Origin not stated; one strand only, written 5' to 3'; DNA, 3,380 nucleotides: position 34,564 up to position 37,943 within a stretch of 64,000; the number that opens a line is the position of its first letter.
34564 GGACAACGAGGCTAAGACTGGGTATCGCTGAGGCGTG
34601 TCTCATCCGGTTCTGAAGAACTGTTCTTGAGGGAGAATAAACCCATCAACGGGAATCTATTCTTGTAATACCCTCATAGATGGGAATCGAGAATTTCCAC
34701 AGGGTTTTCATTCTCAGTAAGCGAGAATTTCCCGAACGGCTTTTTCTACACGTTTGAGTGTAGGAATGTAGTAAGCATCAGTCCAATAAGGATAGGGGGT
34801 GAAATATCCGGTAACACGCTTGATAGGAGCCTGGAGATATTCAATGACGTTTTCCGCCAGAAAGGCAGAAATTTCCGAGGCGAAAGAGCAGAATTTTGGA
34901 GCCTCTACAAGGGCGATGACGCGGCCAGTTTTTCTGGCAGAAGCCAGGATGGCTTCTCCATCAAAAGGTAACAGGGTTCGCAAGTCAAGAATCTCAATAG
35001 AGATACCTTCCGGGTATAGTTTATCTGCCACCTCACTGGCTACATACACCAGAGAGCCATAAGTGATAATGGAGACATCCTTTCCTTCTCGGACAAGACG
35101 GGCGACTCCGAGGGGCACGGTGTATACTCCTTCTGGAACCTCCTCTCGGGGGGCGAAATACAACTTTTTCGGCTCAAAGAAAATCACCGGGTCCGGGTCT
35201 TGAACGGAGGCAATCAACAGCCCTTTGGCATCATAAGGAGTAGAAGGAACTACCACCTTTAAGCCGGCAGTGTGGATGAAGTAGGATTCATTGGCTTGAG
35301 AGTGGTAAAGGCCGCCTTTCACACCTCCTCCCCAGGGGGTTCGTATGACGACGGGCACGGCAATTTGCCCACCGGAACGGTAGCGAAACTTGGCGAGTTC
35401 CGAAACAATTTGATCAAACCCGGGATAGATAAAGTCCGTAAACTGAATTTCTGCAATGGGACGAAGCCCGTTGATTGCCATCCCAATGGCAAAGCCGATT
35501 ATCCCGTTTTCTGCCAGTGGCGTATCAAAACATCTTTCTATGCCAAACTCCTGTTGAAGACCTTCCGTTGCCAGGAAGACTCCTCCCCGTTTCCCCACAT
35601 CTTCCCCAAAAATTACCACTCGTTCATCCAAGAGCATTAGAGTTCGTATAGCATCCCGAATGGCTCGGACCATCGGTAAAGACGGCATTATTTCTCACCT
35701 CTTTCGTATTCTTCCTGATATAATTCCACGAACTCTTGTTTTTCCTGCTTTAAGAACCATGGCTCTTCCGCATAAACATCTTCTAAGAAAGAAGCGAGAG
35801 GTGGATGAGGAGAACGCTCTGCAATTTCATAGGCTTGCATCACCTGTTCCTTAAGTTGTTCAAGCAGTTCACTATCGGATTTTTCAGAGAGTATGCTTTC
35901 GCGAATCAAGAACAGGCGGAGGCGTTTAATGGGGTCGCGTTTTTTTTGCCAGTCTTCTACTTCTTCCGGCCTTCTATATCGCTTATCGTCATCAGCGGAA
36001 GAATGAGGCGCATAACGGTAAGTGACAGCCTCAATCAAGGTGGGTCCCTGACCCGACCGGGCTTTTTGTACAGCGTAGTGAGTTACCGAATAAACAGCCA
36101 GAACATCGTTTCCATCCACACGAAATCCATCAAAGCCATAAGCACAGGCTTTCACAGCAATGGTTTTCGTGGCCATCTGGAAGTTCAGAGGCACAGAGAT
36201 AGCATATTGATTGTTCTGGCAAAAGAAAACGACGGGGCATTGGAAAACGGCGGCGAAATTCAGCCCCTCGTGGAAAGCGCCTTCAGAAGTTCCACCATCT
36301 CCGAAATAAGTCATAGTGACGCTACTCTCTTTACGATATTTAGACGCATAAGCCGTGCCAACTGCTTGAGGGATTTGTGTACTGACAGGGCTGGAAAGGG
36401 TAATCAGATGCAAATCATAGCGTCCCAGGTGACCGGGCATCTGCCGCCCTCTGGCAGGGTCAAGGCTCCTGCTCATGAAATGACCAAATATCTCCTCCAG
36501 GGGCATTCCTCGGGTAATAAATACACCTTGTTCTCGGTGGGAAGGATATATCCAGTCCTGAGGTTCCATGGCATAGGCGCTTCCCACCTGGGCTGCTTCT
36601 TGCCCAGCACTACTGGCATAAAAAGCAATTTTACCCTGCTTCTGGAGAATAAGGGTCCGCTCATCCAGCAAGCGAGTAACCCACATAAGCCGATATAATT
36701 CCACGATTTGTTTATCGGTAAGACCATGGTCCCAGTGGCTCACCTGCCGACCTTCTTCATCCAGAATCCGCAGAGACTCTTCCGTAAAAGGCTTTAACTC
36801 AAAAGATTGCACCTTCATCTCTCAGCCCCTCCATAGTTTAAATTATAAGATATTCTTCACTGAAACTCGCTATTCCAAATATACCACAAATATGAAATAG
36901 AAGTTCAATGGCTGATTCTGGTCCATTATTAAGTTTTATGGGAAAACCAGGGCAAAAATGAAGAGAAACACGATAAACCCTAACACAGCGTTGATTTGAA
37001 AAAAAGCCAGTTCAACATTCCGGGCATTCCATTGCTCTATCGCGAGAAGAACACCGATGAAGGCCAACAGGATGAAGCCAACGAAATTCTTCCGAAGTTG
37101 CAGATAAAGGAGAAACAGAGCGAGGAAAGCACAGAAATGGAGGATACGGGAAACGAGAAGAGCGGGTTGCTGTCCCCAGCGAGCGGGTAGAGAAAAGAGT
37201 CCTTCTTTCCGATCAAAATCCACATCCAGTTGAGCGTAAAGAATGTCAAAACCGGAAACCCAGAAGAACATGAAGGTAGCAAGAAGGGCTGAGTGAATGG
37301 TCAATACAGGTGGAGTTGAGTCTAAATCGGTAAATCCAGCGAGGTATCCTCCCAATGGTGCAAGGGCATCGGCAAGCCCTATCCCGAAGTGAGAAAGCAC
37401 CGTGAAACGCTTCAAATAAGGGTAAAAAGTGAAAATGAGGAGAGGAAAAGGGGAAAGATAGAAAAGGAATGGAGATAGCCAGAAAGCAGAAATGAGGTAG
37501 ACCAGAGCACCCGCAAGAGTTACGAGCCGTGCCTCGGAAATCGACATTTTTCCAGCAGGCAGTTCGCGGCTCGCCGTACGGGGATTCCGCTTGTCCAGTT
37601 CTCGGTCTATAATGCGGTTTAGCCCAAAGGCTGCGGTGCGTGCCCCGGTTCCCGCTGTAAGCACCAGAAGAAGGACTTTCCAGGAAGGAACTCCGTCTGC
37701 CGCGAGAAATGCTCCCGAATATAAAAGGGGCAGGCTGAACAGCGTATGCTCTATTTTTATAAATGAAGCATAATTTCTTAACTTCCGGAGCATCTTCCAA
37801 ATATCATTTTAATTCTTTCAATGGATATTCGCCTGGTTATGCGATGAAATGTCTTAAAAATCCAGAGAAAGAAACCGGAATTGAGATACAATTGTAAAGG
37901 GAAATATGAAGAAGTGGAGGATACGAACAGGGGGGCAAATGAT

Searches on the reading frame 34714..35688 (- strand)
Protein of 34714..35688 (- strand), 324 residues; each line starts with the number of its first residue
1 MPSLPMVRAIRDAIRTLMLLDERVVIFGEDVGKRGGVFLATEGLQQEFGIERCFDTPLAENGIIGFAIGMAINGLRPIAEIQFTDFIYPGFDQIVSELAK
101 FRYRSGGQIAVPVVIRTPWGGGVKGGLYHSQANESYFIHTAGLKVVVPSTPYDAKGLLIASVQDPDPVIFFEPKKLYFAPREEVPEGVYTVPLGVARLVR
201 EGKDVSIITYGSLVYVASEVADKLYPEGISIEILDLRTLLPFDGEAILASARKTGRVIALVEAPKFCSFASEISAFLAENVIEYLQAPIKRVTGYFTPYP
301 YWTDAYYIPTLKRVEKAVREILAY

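Call 83: search_protein_families(library=pfam, proteins=[window:34714-35688:-], max_evalue=0.001)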
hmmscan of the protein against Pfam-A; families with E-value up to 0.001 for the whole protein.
window:34714-35688:- (324 aa): 3 families
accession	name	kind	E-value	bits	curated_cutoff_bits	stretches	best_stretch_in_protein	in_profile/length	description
PF02779.29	Transket_pyr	-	4.8e-42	144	27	1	6-177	5-172/174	Transketolase, pyrimidine binding domain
PF02780.25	Transketolase_C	-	5.2e-34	117.3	25.9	1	194-310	1-120/124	Transketolase, C-terminal domain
PF17147.9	PFOR_II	-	7.4e-05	23.5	27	1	204-274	2-75/102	Pyruvate:ferredoxin oxidoreductase core domain II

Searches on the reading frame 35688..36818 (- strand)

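Call 83: search_protein_families(library=pfam, proteins=[window:35688-36818:-], max_evalue=0.001)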
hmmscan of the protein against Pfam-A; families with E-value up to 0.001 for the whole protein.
window:35688-36818:- (376 aa): 2 families
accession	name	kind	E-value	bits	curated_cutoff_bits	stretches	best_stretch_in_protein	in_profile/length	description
PF00676.26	E1_dh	-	6e-98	327.9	22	1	42-340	1-298/300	Dehydrogenase E1 component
PF13292.11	DXP_synthase_N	-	0.00014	21.7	21.2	1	145-209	113-177/274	1-deoxy-D-xylulose-5-phosphate synthase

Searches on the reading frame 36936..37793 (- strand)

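Call 83: search_protein_families(library=pfam, proteins=[window:36936-37793:-], max_evalue=0.001)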
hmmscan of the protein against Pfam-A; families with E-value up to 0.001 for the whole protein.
window:36936-37793:- (285 aa): 1 family
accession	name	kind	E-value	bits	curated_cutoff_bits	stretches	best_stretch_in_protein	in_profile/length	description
PF01040.23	UbiA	-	8.1e-46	156.8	34.2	1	21-259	2-234/250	UbiA prenyltransferase family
